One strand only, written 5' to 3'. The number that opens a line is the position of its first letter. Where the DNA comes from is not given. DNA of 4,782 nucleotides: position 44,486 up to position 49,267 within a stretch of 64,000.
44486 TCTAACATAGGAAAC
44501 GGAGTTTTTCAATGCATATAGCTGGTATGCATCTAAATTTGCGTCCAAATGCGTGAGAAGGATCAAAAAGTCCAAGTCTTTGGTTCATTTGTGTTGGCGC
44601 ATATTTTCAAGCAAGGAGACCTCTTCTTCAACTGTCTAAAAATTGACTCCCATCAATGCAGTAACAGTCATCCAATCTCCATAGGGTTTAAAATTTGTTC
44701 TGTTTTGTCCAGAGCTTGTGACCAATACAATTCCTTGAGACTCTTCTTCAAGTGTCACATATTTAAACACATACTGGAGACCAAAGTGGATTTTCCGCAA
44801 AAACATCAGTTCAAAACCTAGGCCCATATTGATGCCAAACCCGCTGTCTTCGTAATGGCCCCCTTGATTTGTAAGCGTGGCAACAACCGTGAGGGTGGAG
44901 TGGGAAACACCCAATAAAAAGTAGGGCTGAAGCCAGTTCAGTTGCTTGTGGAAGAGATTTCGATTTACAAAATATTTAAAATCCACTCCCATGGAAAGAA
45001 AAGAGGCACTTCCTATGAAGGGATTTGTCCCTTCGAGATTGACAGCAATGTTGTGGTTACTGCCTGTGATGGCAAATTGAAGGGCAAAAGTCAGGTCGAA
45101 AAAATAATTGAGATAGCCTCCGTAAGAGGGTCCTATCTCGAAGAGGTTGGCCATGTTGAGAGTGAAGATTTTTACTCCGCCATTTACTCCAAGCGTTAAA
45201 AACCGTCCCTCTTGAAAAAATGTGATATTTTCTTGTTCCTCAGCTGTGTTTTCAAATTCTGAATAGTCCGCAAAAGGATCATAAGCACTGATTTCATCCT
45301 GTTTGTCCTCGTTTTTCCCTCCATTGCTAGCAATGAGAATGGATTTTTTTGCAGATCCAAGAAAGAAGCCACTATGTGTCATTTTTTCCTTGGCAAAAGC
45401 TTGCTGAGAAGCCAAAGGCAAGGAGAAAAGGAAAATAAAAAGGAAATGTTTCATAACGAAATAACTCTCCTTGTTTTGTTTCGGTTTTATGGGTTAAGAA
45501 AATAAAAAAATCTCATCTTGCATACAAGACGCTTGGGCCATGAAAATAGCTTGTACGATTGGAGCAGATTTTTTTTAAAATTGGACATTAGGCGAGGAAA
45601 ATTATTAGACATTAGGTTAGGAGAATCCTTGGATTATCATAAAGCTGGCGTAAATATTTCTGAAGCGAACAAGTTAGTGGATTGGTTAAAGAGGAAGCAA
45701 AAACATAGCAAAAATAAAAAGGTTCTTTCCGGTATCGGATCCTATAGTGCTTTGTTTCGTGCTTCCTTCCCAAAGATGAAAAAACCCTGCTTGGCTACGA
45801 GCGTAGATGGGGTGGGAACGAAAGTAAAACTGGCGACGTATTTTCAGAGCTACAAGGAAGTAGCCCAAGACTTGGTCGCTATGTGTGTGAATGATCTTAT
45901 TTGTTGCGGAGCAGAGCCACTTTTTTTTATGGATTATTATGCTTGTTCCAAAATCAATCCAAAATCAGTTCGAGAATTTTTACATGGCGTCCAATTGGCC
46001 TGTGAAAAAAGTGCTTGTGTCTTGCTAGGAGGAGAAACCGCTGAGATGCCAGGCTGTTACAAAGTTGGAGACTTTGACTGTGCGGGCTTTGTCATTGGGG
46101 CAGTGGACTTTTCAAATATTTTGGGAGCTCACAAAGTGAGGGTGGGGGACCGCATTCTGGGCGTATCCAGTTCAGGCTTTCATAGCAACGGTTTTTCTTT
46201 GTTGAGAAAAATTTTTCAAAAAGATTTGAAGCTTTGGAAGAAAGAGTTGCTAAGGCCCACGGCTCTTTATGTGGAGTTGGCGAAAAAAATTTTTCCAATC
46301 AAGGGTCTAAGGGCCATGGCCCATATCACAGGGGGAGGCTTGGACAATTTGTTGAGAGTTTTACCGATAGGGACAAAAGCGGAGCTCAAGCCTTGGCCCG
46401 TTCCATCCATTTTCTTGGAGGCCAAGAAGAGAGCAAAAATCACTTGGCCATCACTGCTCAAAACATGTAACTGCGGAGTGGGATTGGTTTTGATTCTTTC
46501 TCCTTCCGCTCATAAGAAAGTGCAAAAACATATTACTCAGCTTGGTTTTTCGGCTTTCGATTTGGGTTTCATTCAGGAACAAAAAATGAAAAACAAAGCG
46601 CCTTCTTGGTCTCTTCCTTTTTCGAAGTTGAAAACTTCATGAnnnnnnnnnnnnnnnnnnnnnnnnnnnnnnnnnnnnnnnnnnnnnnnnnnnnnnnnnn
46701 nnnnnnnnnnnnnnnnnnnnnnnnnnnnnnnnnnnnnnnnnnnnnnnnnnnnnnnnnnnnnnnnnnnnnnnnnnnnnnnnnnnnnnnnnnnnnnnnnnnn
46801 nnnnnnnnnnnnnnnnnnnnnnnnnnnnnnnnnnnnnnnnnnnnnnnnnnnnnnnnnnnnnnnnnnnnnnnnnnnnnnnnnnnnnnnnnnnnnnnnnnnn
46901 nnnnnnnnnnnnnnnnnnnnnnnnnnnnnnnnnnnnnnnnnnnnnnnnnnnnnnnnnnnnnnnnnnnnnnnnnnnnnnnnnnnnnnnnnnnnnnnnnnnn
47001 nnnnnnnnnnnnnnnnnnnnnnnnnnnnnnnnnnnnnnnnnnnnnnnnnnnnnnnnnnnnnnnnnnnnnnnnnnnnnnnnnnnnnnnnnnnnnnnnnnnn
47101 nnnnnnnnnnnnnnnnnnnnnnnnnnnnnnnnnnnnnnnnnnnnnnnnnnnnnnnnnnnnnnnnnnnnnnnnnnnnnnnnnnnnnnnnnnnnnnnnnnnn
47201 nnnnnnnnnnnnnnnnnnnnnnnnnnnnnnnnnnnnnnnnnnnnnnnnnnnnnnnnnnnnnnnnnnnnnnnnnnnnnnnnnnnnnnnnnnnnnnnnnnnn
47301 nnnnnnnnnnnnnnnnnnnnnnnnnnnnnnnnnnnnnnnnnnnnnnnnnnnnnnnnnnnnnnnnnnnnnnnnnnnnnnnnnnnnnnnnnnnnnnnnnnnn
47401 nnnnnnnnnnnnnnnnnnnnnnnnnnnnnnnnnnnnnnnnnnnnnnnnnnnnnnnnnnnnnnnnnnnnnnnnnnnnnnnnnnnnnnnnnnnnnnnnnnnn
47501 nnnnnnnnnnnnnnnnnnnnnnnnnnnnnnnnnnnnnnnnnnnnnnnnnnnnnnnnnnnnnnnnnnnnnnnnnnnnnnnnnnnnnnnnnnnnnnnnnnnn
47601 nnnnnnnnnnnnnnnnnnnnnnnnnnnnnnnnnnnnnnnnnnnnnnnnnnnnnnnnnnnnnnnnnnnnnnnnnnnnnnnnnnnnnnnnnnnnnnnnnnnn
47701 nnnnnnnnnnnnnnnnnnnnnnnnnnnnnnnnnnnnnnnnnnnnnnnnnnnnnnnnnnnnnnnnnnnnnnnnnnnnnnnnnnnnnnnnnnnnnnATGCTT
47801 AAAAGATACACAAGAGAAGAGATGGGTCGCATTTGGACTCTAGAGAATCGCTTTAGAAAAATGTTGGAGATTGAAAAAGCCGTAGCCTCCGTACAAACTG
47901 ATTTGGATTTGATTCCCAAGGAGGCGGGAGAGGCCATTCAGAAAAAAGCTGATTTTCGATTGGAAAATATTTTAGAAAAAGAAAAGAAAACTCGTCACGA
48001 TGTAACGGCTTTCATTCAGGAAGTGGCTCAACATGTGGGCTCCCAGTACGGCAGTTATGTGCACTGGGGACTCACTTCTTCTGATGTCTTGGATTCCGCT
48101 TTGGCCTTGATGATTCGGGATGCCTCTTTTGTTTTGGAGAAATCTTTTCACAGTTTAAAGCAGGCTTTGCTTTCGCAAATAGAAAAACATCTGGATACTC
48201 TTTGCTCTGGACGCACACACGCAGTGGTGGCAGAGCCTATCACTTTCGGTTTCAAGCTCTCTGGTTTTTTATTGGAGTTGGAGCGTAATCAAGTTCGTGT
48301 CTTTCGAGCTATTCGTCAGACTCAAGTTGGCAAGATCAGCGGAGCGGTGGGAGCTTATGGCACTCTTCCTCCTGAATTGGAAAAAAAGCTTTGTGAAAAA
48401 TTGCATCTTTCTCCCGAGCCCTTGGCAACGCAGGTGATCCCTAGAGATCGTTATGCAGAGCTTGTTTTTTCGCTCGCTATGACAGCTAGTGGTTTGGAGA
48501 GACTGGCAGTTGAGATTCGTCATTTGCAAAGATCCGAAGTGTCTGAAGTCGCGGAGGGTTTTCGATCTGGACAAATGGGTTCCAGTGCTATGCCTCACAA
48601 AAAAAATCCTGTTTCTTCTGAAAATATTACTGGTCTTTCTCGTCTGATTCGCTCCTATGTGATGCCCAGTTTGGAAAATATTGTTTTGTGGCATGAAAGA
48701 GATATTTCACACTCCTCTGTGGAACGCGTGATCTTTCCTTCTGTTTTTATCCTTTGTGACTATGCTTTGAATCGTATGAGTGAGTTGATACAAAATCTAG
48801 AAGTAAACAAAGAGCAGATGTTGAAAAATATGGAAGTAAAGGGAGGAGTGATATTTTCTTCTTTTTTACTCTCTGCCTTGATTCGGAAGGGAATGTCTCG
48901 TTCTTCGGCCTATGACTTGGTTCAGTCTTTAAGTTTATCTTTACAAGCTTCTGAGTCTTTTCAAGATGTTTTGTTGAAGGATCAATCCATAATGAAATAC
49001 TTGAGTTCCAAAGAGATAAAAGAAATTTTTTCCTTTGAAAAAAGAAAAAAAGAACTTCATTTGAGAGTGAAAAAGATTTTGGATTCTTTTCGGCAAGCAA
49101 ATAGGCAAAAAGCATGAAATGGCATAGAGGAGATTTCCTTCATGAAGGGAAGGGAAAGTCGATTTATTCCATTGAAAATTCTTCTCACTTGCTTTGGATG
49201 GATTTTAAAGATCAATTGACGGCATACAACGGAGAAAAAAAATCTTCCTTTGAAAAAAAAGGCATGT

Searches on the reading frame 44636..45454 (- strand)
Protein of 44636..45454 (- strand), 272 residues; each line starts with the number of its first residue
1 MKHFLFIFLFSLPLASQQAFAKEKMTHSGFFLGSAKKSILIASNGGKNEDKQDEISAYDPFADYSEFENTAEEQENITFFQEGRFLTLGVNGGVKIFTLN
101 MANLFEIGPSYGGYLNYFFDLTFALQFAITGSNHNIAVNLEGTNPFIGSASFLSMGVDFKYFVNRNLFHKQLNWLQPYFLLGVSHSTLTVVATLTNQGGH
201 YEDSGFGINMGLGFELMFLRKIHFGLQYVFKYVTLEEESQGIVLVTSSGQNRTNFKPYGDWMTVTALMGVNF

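Call 44: search_protein_families(library=pfam, proteins=[window:44636-45454:-], max_evalue=0.001)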
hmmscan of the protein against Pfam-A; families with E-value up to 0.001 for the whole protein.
window:44636-45454:- (272 aa): 1 family
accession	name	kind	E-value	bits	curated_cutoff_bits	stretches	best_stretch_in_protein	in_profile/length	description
PF13505.12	OMP_b-brl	-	4.1e-07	30.8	28.7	1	84-228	18-150/175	Outer membrane protein beta-barrel domain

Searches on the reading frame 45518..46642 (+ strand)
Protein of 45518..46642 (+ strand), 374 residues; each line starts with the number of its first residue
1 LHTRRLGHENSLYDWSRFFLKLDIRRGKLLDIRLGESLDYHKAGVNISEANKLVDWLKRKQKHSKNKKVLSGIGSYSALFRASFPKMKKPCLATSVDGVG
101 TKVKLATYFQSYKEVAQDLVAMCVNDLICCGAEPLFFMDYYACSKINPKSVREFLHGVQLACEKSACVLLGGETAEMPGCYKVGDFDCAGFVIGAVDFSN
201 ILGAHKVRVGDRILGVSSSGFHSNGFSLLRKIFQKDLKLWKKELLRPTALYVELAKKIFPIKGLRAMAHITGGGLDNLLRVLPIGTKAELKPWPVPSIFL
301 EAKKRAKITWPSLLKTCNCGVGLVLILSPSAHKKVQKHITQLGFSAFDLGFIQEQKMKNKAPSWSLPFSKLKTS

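Call 44: search_protein_families(library=pfam, proteins=[window:45518-46642:+], max_evalue=0.001)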
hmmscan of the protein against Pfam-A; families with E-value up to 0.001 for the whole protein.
window:45518-46642:+ (374 aa): 2 families
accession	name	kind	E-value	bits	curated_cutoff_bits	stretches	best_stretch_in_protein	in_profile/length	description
PF00586.29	AIRS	-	2.3e-22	79.9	24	1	90-196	13-112/112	AIR synthase related protein, N-terminal domain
PF02769.27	AIRS_C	-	6.7e-14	52.8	23.1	1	208-355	1-148/156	AIR synthase related protein, C-terminal domain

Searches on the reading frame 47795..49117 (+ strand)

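Call 44: search_protein_families(library=pfam, proteins=[window:47795-49117:+], max_evalue=0.001)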
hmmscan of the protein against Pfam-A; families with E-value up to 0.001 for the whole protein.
window:47795-49117:+ (440 aa): 2 families
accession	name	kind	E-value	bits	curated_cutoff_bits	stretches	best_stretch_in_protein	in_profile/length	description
PF00206.25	Lyase_1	-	1.2e-49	169.9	27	1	7-283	7-308/312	Lyase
PF10397.14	ADSL_C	-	1.6e-12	48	32.7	1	351-416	1-67/79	Adenylosuccinate lyase C-terminus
